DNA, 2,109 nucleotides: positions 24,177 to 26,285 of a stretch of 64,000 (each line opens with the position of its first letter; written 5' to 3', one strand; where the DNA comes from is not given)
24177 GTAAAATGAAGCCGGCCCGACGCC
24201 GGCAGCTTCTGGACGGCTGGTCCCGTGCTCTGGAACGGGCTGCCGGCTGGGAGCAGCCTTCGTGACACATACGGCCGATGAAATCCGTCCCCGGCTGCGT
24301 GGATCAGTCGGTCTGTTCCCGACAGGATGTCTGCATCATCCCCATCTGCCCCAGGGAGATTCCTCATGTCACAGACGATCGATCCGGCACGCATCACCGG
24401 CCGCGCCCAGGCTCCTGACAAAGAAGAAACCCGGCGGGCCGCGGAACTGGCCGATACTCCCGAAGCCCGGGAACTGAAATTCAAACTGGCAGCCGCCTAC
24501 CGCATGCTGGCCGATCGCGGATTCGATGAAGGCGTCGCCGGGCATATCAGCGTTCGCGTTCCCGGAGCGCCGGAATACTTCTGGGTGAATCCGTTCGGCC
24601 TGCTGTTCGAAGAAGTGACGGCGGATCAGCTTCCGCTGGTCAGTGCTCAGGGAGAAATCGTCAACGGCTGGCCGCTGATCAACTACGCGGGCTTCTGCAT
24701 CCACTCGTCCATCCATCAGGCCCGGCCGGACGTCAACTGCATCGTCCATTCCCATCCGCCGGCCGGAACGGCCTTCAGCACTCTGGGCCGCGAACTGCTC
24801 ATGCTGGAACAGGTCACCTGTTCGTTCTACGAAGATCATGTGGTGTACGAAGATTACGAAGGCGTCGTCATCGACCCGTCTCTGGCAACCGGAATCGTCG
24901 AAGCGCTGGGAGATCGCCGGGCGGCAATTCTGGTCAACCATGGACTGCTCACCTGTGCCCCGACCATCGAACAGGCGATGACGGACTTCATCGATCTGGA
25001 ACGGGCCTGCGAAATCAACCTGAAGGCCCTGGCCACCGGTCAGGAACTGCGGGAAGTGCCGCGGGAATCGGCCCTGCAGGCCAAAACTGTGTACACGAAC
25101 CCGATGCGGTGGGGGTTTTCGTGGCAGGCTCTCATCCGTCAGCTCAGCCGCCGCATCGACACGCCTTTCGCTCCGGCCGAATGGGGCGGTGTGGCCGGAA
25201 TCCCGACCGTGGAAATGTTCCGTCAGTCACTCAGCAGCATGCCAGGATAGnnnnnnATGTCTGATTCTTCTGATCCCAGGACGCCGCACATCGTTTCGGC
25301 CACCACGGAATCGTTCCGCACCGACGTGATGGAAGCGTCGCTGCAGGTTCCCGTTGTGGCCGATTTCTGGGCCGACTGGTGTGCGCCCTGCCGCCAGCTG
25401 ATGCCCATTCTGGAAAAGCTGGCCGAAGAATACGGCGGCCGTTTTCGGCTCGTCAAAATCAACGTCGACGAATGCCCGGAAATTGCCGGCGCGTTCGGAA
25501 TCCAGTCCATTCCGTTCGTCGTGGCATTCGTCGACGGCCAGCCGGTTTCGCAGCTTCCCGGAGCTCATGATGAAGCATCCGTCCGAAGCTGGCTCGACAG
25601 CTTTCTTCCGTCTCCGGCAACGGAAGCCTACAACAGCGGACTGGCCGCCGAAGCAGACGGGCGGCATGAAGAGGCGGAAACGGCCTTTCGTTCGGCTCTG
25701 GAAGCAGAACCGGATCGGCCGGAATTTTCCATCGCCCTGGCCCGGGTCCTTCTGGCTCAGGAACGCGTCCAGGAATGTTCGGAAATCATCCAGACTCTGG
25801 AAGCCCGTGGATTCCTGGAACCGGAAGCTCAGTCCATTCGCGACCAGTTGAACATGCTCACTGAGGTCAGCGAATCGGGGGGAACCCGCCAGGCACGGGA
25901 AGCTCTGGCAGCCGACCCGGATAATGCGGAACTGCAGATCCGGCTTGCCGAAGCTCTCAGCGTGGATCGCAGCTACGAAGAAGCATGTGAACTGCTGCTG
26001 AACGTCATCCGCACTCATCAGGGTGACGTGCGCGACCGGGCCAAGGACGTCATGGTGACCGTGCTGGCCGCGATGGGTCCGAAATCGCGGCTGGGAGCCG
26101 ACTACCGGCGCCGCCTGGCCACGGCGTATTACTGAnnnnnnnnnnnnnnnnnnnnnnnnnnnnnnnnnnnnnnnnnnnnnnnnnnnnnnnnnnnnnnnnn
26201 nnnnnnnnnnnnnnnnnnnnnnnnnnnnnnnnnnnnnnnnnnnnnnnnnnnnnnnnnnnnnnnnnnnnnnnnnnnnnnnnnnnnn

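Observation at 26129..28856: ECF sigma factor coupled to an anti-sigma-like / Ser-Thr kinase / sensor fusion with Ser at all three Zn-ligand positions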

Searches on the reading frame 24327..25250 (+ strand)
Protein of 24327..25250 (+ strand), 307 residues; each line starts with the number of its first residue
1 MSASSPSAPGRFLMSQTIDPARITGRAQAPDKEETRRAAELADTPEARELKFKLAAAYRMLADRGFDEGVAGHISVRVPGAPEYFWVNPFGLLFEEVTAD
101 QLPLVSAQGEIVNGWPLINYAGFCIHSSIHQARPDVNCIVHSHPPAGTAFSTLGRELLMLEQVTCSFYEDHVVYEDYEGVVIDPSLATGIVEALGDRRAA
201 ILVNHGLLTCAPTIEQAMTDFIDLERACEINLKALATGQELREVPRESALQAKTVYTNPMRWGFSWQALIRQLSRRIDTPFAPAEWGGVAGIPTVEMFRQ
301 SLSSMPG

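Call 86: search_protein_families(library=pfam, max_evalue=0.001, proteins=[window:24327-25250:+])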
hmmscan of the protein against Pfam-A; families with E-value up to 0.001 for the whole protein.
window:24327-25250:+ (307 aa): 1 family
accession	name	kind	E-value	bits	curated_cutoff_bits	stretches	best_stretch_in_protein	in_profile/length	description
PF00596.27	Aldolase_II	-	1.5e-48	165.5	22.2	1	53-232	2-183/183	Class II Aldolase and Adducin N-terminal domain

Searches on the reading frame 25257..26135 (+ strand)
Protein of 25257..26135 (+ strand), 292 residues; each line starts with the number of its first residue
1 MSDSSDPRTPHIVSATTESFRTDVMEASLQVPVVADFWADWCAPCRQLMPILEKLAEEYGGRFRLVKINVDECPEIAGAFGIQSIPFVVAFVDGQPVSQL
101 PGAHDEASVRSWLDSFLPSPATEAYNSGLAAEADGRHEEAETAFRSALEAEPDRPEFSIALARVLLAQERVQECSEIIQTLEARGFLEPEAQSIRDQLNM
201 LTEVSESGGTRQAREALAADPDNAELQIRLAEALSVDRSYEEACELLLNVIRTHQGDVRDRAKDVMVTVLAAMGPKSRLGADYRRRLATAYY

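Call 86: search_protein_families(library=pfam, max_evalue=0.001, proteins=[window:25257-26135:+])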
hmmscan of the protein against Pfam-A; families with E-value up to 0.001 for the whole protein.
window:25257-26135:+ (292 aa): 13 families
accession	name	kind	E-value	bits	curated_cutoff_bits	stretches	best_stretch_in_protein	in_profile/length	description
PF00085.26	Thioredoxin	-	5.7e-23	81.3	23.5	1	12-114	2-102/103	Thioredoxin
PF14561.12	TPR_20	-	2.5e-21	76.2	25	1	207-292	5-90/90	Tetratricopeptide repeat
PF14559.12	TPR_19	-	3.6e-15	56.5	25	2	133-197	3-67/68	Tetratricopeptide repeat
PF13432.12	TPR_16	-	5e-09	36.9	32.7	1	126-173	2-49/65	Tetratricopeptide repeat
PF24575.1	TPR_Slam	-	1e-08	36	35.2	1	124-173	50-99/104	Surface lipoprotein assembly modifier, N-terminal TPR repeats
PF13428.12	TPR_14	-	1.1e-07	32.2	23.5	1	128-163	8-43/44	Tetratricopeptide repeat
PF13905.12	Thioredoxin_8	-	2.2e-06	28.3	27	1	33-72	4-45/94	Thioredoxin-like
PF13098.12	Thioredoxin_2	-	5.4e-06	27.1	27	1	31-113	6-104/104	Thioredoxin-like domain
PF07719.23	TPR_2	-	5.6e-06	26.5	27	0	124-153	4-33/34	Tetratricopeptide repeat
PF13431.12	TPR_17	-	6.9e-06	26.4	24.4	0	214-244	3-33/34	Tetratricopeptide repeat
PF23914.1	TPR_CcmH_CycH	-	0.00018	21.8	42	0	135-174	64-103/158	Cytochrome c-type biogenesis protein H TPR domain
PF13414.12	TPR_11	-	0.00022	21.3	26.8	0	135-167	8-40/42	TPR repeat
PF12895.13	ANAPC3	-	0.00036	21.2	27.2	0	135-181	3-49/82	Anaphase-promoting complex, cyclosome, subunit 3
